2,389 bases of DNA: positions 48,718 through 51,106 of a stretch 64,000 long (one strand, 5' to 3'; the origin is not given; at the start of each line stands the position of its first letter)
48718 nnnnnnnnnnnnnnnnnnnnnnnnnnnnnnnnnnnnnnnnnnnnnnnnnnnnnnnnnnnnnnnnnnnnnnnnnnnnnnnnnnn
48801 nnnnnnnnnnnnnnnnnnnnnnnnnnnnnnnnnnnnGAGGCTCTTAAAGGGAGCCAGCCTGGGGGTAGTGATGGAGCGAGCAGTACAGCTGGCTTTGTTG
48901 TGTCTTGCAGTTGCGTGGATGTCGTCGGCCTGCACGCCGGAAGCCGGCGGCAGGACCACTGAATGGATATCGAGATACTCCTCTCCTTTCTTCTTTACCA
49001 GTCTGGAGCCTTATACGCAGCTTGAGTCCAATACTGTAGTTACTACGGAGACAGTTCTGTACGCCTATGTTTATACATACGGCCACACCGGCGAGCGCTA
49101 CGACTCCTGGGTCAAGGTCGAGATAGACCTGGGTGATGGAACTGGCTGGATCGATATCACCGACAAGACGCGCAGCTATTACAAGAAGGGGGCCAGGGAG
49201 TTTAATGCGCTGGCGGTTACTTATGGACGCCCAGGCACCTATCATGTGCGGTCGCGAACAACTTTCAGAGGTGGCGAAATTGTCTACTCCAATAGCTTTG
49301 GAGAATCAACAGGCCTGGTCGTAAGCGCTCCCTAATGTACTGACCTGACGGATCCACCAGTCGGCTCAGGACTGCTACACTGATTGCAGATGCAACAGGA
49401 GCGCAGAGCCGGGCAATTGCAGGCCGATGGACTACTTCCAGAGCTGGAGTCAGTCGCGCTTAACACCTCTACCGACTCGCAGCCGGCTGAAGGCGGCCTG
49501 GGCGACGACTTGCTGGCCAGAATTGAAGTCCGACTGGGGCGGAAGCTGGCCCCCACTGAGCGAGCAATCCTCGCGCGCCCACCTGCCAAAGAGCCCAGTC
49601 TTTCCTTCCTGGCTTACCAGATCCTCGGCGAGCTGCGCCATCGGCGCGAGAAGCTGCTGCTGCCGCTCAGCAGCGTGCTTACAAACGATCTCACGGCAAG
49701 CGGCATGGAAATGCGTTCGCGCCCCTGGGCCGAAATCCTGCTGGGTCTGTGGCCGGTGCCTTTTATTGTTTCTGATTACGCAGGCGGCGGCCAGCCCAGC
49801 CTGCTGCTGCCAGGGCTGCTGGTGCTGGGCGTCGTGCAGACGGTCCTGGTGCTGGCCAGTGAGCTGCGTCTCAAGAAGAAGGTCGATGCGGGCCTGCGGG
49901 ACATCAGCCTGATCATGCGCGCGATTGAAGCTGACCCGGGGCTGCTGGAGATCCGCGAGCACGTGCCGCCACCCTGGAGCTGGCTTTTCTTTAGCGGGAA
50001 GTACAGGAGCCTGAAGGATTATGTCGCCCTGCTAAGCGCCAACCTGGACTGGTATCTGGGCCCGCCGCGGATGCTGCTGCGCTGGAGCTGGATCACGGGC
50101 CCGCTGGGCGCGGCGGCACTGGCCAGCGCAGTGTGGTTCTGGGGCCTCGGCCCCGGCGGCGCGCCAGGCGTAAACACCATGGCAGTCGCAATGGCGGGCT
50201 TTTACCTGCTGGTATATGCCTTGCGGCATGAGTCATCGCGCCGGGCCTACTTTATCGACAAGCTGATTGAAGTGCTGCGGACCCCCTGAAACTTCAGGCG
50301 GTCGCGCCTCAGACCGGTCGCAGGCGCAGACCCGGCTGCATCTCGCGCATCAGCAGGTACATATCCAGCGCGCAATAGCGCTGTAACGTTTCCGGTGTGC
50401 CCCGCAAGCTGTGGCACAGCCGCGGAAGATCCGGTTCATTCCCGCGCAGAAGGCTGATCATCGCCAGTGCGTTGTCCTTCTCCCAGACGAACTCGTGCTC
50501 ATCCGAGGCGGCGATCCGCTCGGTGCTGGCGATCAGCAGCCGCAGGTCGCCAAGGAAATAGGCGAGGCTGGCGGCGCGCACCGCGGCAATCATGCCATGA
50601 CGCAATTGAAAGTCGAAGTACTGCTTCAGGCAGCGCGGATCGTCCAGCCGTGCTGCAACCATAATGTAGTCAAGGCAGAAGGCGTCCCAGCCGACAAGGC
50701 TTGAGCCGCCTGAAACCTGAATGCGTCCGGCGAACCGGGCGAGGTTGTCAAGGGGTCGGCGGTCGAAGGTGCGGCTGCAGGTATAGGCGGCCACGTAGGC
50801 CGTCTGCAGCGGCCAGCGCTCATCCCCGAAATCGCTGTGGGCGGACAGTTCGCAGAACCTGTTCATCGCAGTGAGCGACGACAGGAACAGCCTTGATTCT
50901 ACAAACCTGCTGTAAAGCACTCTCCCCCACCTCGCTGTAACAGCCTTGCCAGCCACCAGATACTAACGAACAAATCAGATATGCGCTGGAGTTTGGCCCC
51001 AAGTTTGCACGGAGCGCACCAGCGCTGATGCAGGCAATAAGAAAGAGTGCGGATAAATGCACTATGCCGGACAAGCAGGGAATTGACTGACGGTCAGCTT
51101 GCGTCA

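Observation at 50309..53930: Candidate novel locus: small Trp/Cys-rich ORF translationally coupled to three tandem paralogs of an unknown ~220-aa family, divergent from an O-methyltransferase, in lower-GC DNA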

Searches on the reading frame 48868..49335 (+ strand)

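Call 3: search_protein_families(library=pfam, proteins=[window:48868-49335:+], max_evalue=1)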
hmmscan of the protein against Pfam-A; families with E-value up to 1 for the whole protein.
window:48868-49335:+ (155 aa): 0 families

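Call 7: search_protein_families(library=ncbifam, proteins=[window:48868-49335:+], max_evalue=1)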
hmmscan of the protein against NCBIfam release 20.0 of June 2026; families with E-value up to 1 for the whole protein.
window:48868-49335:+ (155 aa): 1 family
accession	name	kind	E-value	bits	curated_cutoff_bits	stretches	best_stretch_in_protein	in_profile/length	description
NF052544.1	OrLyDeCDokD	equivalog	0.16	10.5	700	1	64-133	358-426/461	ornithine/lysine decarboxylase DokD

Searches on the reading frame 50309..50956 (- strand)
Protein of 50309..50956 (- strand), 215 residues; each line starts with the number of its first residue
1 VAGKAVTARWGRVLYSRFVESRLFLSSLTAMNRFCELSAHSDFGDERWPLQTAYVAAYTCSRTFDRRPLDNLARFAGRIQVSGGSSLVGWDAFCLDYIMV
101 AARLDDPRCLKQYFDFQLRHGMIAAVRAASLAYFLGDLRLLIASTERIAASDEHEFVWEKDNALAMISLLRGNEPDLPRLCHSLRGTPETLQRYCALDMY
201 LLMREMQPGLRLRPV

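Call 3: search_protein_families(library=pfam, proteins=[window:50309-50956:-], max_evalue=1)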
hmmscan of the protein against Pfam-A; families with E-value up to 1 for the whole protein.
window:50309-50956:- (215 aa): 0 families

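Call 7: search_protein_families(library=ncbifam, proteins=[window:50309-50956:-], max_evalue=1)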
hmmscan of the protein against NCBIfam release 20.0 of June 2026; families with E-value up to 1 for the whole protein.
window:50309-50956:- (215 aa): 0 families

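Call 49: search_protein_families(library=padloc, proteins=[window:50309-50956:-], max_evalue=1)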
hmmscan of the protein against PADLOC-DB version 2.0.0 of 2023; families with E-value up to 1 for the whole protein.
window:50309-50956:- (215 aa): 0 families
